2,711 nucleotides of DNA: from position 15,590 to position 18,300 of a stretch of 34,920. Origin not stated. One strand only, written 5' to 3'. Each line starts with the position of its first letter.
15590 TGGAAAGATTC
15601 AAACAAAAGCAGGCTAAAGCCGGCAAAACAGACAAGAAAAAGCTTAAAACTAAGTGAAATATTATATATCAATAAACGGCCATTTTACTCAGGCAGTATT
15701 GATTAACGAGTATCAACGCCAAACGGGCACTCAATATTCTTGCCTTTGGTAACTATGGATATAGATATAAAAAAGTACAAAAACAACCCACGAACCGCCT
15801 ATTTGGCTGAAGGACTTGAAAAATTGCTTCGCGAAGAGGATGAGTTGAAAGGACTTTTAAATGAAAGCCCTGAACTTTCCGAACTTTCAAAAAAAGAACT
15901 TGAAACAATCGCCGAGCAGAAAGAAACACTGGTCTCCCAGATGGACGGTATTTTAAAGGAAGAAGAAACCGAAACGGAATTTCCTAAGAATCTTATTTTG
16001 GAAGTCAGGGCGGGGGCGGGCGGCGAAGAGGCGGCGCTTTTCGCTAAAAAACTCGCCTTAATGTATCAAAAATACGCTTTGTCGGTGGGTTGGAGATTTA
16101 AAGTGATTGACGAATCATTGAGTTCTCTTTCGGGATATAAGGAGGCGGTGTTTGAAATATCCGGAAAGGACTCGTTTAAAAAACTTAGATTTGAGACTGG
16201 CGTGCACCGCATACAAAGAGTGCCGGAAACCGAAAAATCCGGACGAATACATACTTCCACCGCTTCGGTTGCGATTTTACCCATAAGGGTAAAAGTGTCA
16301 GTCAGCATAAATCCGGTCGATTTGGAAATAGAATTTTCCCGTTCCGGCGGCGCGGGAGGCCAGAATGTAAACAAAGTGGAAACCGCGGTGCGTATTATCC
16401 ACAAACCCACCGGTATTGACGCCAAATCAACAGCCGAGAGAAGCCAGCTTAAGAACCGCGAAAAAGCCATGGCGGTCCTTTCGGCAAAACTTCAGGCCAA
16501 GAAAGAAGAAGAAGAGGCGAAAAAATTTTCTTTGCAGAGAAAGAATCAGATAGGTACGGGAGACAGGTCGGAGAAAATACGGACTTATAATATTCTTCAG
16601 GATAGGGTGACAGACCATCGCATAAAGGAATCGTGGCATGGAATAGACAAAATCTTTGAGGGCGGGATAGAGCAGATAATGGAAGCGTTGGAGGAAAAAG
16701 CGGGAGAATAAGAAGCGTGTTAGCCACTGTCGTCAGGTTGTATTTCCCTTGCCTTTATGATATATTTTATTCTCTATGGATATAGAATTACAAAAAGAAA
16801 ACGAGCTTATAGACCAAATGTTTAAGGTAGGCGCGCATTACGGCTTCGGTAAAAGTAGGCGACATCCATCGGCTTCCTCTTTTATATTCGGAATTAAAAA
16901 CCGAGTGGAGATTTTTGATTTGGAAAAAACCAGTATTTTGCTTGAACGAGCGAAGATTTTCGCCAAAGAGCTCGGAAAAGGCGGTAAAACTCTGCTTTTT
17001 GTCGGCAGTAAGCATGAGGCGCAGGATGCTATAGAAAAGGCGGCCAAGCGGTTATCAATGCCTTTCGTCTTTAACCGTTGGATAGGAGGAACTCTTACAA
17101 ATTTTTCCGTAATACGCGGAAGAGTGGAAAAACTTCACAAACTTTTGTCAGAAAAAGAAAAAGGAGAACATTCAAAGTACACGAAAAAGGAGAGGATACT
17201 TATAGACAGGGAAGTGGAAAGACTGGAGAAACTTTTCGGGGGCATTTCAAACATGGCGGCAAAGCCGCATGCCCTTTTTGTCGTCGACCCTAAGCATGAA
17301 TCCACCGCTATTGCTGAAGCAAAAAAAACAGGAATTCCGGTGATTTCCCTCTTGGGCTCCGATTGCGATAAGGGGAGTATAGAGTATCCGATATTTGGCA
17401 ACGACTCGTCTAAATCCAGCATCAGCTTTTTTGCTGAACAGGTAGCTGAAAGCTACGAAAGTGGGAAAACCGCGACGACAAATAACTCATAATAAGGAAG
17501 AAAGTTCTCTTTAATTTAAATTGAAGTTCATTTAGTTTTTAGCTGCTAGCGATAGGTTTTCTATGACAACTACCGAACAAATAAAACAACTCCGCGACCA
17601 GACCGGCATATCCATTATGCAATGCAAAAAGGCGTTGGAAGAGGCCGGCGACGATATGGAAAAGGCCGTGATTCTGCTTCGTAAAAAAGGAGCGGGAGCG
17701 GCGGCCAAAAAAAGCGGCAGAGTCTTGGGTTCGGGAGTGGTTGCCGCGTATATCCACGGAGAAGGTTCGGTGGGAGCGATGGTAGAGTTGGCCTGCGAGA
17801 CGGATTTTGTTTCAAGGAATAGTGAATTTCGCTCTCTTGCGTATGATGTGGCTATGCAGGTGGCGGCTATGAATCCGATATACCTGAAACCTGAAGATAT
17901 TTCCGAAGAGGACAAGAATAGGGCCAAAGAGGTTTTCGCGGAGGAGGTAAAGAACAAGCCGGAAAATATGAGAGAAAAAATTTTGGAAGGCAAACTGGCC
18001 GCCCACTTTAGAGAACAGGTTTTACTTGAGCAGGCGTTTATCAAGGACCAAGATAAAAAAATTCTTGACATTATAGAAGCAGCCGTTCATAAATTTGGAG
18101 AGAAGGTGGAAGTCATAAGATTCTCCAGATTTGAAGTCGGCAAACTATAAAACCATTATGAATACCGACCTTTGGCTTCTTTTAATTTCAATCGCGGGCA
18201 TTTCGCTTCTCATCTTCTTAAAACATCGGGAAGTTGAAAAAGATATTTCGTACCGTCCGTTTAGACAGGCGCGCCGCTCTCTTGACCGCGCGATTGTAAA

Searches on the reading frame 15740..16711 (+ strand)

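Call 62: search_protein_families(library=pfam, proteins=[window:15740-16711:+], max_evalue=0.00001)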
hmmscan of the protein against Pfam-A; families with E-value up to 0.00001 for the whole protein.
window:15740-16711:+ (323 aa): 2 families
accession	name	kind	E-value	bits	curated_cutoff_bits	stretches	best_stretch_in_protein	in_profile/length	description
PF03462.23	PCRF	-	1.9e-47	162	24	1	17-177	35-194/194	PCRF domain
PF00472.26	RF-1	-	3.4e-37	127.4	35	1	185-294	2-116/116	RF-1 domain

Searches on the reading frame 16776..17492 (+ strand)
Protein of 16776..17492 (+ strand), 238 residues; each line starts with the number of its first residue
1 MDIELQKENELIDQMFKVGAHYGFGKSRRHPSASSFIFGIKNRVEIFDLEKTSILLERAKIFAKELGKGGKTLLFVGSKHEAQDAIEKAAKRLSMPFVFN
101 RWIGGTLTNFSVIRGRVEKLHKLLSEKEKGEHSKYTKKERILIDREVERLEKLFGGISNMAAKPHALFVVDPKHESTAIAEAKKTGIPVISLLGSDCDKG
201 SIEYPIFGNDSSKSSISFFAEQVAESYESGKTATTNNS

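Call 62: search_protein_families(library=pfam, proteins=[window:16776-17492:+], max_evalue=0.00001)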
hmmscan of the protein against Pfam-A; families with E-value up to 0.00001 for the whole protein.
window:16776-17492:+ (238 aa): 1 family
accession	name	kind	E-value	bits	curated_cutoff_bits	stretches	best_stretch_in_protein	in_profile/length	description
PF00318.25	Ribosomal_S2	-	8.7e-65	218.4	26.1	1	15-230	1-216/216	Ribosomal protein S2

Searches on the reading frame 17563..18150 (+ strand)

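Call 62: search_protein_families(library=pfam, proteins=[window:17563-18150:+], max_evalue=0.00001)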
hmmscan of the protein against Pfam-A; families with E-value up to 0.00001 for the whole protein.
window:17563-18150:+ (195 aa): 2 families
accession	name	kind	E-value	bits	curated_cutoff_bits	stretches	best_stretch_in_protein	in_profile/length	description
PF00889.24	EF_TS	-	5.1e-32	111.6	27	1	57-194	79-204/204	Elongation factor TS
PF25025.1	EF-Ts_N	-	7.7e-07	29.4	33.2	1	4-40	14-51/60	Elongation factor Ts, mitochondrial, N-terminal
